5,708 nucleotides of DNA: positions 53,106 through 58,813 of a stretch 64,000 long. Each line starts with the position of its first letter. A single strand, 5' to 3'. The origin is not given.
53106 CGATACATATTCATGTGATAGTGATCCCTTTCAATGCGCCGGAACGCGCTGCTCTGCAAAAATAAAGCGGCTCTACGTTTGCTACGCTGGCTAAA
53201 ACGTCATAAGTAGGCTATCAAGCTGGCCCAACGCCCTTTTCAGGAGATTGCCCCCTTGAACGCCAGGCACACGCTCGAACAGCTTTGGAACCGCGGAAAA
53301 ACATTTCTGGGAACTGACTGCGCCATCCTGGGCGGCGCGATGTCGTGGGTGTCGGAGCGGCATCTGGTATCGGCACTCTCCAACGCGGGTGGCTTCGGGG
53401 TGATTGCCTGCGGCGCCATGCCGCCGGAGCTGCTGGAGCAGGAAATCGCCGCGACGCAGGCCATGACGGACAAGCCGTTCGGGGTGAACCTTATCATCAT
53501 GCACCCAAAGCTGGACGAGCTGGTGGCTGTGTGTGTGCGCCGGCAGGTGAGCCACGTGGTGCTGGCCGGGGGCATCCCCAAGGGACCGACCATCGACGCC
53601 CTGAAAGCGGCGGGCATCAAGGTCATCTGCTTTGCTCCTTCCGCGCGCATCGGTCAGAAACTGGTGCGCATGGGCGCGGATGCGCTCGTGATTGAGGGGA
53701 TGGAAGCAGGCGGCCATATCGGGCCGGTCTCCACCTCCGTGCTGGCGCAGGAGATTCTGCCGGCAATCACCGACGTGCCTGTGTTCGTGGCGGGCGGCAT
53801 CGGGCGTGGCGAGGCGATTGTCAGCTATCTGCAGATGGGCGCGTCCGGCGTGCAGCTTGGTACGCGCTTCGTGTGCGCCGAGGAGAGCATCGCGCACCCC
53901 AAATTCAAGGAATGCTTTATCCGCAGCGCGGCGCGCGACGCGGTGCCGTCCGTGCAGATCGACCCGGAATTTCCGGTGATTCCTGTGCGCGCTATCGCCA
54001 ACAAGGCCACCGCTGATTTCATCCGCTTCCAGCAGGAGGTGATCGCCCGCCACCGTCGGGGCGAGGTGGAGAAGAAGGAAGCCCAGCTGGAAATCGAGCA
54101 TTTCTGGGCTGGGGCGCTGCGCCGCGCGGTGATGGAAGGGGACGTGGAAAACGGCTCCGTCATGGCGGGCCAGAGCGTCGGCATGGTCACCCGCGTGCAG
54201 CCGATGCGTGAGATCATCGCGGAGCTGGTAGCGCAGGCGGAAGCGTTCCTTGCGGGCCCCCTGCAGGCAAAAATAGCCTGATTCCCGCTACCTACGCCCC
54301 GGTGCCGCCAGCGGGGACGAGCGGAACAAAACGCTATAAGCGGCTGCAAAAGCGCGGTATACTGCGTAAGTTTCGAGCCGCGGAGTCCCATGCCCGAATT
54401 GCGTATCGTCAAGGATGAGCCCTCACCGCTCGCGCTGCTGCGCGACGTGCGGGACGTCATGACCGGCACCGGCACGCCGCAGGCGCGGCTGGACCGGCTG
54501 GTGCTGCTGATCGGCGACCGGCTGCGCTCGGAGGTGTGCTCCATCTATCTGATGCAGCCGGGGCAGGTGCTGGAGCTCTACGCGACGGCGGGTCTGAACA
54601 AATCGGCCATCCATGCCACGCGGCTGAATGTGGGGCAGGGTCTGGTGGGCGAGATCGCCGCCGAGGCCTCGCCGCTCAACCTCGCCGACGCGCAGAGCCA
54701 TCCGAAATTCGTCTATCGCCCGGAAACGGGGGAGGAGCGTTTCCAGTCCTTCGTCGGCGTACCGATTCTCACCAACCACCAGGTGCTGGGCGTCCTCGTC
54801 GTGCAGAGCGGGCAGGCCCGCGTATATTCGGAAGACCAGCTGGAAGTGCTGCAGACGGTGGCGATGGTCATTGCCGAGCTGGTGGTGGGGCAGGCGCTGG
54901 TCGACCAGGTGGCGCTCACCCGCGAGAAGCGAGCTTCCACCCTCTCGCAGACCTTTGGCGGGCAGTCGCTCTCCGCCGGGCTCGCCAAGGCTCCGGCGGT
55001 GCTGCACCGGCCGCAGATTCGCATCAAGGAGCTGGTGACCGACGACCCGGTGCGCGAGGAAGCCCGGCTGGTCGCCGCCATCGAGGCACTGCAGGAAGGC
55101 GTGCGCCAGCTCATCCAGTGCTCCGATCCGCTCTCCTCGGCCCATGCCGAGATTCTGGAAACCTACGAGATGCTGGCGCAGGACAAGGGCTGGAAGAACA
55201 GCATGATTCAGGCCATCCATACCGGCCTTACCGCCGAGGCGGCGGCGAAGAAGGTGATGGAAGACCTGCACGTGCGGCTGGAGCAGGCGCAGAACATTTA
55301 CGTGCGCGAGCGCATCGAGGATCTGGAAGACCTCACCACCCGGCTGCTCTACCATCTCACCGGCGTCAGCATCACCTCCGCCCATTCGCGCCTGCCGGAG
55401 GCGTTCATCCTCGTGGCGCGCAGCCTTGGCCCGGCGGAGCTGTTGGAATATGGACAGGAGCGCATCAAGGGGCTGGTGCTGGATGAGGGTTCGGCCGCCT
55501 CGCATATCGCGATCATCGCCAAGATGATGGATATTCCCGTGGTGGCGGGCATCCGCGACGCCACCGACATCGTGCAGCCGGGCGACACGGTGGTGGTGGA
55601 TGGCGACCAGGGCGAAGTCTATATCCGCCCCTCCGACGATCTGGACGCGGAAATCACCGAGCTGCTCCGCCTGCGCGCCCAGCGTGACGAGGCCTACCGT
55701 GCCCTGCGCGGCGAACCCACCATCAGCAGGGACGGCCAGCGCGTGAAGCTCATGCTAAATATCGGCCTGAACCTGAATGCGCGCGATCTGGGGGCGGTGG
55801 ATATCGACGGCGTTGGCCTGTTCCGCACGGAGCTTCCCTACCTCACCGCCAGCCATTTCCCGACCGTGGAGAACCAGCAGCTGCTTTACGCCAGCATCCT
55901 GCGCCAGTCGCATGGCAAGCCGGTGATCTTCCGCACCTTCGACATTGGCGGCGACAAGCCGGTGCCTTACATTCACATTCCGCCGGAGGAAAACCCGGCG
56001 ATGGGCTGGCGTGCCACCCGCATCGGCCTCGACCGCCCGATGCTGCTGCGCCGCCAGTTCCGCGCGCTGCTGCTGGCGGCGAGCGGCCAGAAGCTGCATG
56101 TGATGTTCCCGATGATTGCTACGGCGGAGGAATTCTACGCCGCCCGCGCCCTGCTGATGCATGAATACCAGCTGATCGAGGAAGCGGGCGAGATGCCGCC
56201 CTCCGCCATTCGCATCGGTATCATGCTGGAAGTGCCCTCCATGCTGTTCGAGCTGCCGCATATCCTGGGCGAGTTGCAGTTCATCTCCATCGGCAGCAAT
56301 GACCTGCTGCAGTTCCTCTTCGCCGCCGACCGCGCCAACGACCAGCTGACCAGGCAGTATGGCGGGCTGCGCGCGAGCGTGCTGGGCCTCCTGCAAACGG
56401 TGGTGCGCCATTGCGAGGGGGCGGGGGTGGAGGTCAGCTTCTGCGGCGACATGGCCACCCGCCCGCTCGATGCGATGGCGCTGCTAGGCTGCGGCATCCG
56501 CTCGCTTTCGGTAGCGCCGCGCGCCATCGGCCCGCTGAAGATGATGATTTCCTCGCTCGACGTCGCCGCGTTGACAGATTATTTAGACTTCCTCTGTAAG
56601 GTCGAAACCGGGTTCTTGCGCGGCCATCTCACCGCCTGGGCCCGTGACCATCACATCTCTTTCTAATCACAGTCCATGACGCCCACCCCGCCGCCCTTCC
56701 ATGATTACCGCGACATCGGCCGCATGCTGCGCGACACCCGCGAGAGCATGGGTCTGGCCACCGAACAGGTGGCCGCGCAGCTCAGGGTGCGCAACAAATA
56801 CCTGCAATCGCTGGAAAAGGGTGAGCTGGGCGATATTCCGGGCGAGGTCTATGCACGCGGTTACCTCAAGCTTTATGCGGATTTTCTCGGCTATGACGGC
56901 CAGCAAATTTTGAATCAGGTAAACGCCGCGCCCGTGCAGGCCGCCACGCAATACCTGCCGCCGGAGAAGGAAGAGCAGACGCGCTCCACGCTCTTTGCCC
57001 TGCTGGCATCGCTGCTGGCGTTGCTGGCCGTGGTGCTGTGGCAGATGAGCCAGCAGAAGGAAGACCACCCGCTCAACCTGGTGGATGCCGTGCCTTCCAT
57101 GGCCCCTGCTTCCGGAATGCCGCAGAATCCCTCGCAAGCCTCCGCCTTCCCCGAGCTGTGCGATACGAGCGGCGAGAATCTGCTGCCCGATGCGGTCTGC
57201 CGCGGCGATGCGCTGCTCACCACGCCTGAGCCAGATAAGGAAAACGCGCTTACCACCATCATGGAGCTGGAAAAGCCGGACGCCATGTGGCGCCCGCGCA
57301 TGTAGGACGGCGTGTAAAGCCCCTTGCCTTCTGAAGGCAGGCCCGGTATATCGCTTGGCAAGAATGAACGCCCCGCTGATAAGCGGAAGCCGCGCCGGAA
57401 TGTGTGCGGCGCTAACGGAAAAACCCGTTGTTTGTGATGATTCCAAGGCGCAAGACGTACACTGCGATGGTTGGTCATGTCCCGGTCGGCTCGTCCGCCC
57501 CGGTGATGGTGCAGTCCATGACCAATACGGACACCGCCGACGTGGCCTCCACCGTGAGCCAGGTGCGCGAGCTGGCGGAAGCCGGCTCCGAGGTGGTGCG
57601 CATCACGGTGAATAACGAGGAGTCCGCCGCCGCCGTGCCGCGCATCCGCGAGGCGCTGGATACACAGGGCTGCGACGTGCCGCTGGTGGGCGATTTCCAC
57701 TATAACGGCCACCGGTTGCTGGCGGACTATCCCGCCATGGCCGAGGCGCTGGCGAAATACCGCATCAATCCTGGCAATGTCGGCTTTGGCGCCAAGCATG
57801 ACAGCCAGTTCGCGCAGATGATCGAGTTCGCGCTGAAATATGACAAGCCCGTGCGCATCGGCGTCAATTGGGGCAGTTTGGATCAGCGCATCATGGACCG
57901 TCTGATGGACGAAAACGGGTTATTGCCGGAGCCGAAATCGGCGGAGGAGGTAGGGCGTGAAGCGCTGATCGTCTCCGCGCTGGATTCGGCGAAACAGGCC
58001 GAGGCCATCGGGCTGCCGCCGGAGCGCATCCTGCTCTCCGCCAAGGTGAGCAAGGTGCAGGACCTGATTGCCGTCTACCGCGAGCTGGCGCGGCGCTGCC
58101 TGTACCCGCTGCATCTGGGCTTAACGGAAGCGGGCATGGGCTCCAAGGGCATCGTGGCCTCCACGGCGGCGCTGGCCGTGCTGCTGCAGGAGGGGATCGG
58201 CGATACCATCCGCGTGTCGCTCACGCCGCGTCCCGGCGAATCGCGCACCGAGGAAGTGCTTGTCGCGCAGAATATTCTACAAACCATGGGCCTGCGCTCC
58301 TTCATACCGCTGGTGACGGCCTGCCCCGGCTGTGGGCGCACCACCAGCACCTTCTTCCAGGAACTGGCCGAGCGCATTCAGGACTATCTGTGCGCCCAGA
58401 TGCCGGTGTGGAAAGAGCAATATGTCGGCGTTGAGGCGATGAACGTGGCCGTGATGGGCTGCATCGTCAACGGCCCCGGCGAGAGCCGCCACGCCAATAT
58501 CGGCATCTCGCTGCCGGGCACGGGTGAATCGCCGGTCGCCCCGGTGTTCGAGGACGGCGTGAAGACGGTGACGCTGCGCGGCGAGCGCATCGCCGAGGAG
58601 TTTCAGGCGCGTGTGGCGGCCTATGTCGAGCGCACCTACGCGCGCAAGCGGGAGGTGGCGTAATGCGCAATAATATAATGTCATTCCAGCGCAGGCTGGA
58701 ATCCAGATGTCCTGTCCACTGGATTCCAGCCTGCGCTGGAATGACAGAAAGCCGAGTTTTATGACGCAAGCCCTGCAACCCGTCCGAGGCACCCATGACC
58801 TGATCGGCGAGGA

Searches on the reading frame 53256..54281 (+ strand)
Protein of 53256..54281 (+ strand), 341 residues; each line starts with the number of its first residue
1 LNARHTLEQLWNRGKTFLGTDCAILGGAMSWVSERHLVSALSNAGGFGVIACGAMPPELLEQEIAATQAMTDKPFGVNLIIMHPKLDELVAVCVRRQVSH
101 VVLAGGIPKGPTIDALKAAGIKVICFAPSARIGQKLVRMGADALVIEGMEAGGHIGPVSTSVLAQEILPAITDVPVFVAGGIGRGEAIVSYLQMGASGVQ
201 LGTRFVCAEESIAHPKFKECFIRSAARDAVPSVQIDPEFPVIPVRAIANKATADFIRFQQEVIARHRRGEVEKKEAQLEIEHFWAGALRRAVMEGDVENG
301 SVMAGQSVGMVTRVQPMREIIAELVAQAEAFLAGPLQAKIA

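Call 30: search_protein_families(library=pfam, proteins=[window:53256-54281:+], max_evalue=0.0001)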
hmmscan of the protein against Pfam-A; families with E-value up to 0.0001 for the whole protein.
window:53256-54281:+ (341 aa): 3 families
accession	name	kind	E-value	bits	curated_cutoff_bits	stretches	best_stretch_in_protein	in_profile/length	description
PF03060.21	NMO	-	7.9e-51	173.8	28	2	90-326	106-330/331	Nitronate monooxygenase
PF00478.31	IMPDH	-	2.5e-05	23.9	25.6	0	158-213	192-247/345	IMP dehydrogenase / GMP reductase domain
PF05690.20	ThiG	-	4.5e-05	23.3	23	1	116-213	119-215/247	Thiazole biosynthesis protein ThiG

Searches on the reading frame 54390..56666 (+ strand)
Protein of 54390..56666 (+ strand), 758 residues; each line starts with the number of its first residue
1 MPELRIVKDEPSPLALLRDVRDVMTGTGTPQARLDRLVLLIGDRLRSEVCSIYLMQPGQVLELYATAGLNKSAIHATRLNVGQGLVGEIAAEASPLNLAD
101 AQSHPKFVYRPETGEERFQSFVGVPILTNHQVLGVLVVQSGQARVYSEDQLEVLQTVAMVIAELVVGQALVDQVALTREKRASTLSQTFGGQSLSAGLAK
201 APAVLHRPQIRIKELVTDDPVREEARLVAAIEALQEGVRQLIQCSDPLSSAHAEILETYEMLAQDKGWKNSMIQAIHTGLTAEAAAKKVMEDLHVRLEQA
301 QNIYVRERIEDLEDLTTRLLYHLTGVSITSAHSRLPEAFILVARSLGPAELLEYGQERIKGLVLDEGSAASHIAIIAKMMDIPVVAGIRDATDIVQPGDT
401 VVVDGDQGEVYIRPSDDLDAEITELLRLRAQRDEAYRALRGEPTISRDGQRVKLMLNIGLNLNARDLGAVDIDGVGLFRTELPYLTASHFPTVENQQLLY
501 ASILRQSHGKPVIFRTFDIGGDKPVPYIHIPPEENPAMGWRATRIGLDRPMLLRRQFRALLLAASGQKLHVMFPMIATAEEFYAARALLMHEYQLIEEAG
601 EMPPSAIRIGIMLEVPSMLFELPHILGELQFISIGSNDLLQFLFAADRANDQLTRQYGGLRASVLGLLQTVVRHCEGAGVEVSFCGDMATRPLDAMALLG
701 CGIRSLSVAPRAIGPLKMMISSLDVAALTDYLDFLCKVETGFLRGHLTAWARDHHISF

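Call 30: search_protein_families(library=pfam, proteins=[window:54390-56666:+], max_evalue=0.0001)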
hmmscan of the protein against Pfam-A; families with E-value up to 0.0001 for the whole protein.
window:54390-56666:+ (758 aa): 6 families
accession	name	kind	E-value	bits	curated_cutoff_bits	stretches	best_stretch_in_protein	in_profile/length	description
PF02896.24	PEP-utilizers_C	-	4.9e-82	275.8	22.8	1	438-723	6-291/293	PEP-utilising enzyme, PEP-binding domain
PF00391.29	PEP-utilizers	-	5.2e-19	68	23.1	1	336-408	2-72/72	PEP-utilising enzyme, mobile domain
PF05524.18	PEP-utilisers_N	-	6.4e-18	65.5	24.4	1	191-308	2-121/121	PEP-utilising enzyme, N-terminal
PF01590.32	GAF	-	2.1e-17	64.3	22.4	1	30-162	2-130/133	GAF domain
PF13185.12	GAF_2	-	5.7e-15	56.2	28.6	1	43-163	16-133/136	GAF domain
PF13492.12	GAF_3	-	1.4e-06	29.2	27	1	36-162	8-124/129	GAF domain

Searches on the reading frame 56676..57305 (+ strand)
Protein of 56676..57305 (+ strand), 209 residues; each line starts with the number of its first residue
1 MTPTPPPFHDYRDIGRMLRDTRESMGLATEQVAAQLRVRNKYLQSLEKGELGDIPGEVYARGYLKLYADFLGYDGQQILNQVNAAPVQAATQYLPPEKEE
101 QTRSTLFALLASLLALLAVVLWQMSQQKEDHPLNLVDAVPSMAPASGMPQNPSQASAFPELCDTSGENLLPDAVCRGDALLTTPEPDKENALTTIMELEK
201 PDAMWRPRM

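Call 30: search_protein_families(library=pfam, proteins=[window:56676-57305:+], max_evalue=0.0001)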
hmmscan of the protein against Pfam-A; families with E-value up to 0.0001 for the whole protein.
window:56676-57305:+ (209 aa): 1 family
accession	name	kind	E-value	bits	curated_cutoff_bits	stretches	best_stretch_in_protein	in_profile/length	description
PF13413.12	HTH_25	-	4.3e-20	71.7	24.6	1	17-78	1-62/62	Helix-turn-helix domain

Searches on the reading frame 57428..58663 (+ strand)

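Call 30: search_protein_families(library=pfam, proteins=[window:57428-58663:+], max_evalue=0.0001)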
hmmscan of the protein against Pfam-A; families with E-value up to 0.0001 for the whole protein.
window:57428-58663:+ (411 aa): 1 family
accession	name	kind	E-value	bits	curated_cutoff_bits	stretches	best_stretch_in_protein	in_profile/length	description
PF04551.19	GcpE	-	4.9e-112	374.8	32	1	12-396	3-341/343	GcpE protein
